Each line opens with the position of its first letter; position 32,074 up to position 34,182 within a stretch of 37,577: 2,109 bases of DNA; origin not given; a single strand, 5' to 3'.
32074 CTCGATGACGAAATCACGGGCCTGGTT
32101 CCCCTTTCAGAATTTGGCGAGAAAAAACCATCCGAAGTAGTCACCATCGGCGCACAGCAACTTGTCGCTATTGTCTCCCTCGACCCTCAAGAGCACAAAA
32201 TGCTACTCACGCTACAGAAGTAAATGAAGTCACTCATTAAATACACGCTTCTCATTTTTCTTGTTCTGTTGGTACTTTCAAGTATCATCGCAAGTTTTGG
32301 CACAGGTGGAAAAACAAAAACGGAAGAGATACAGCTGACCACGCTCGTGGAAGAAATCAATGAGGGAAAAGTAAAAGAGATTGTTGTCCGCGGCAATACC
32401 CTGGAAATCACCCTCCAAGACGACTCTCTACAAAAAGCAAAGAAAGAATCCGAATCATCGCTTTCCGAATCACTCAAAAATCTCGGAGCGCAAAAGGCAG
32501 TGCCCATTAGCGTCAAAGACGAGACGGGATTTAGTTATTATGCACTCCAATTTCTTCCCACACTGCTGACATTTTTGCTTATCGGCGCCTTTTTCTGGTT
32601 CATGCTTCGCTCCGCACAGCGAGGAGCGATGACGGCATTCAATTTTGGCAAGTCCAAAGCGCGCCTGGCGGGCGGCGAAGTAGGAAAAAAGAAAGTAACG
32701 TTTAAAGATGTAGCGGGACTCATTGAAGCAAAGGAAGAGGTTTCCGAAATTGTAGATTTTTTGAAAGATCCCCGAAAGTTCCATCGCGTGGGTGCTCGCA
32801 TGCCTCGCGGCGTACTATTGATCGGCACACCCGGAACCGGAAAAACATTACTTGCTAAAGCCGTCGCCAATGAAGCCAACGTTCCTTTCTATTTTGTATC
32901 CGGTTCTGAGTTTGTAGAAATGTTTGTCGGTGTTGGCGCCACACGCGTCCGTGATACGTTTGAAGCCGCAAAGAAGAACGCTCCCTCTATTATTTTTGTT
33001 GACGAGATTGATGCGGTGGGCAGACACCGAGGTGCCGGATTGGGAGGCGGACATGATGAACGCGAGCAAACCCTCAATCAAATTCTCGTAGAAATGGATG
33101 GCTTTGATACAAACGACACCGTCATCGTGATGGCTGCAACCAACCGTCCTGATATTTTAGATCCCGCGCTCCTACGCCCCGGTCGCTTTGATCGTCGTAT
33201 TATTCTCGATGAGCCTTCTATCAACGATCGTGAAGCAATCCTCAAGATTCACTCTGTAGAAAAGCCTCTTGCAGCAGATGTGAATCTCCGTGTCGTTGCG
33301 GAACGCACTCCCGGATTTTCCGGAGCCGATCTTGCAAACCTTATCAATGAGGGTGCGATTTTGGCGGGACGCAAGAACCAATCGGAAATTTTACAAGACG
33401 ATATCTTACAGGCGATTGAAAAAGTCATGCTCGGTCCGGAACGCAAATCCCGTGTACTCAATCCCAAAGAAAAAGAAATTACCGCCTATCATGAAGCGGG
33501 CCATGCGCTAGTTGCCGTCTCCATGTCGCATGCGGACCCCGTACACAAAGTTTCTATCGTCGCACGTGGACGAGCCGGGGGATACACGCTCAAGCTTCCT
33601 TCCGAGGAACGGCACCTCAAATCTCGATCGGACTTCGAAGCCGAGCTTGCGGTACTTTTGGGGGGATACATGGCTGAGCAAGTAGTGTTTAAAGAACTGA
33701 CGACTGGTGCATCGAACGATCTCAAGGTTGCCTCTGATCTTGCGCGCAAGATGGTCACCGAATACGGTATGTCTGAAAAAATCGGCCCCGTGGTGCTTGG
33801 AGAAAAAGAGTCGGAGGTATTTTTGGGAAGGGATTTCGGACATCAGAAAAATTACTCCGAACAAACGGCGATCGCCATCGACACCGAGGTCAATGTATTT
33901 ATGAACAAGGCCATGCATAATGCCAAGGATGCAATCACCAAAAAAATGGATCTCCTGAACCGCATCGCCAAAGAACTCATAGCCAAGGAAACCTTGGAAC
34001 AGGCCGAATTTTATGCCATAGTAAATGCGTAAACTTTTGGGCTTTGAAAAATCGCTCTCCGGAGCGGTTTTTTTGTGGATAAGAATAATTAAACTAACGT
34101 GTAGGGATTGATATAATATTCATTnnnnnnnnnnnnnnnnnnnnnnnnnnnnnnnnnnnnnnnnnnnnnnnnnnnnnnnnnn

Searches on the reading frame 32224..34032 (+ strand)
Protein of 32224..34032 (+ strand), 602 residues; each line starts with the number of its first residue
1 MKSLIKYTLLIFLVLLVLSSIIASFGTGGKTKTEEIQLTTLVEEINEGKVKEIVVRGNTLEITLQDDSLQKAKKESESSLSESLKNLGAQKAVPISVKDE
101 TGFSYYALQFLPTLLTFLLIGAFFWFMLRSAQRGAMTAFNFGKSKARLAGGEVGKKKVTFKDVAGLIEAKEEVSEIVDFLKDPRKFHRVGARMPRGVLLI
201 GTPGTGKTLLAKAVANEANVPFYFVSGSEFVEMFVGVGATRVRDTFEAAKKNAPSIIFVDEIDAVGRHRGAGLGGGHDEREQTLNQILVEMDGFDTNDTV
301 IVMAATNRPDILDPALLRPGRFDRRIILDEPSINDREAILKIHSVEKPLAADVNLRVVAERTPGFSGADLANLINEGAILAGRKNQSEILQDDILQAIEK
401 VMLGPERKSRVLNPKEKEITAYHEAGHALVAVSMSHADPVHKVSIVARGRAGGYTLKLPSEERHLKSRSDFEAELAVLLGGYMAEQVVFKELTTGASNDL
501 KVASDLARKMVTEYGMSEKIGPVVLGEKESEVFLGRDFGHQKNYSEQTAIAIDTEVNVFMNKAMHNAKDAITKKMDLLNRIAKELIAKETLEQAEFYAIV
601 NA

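Call 6: search_protein_families(library=pfam, proteins=[window:32224-34032:+], max_evalue=0.001)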
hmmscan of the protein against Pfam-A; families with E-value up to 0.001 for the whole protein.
window:32224-34032:+ (602 aa): 10 families
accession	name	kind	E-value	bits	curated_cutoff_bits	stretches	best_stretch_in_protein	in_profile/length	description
PF01434.24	Peptidase_M41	-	1.1e-66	224.8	29.9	1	410-598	1-190/191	Peptidase family M41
PF00004.35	AAA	-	1.5e-44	152.1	21.2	1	197-328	1-129/131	ATPase family associated with various cellular activities (AAA)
PF17862.7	AAA_lid_3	-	2.4e-11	43.4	27.2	1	352-395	1-44/45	AAA+ lid domain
PF06480.20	FtsH_ext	-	1.3e-08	35.4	25.5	1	9-98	2-101/103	FtsH Extracellular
PF13191.12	AAA_16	-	6.2e-06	27.3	32.6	1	186-227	16-58/167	AAA ATPase domain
PF06068.19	TIP49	-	2.1e-05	24.3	23.8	1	162-231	25-89/347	TIP49 P-loop domain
PF07728.20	AAA_5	-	7.1e-05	23.3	22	1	196-316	1-135/139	AAA domain (dynein-related subfamily)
PF20720.3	nSTAND3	-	0.00018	21.7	27.2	0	197-324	20-127/155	Novel STAND NTPase 3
PF13401.12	AAA_22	-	0.00032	21.5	27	0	197-226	8-40/130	AAA domain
PF05496.18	RuvB_N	-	0.00048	20.3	27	0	196-230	35-69/159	Holliday junction DNA helicase RuvB P-loop domain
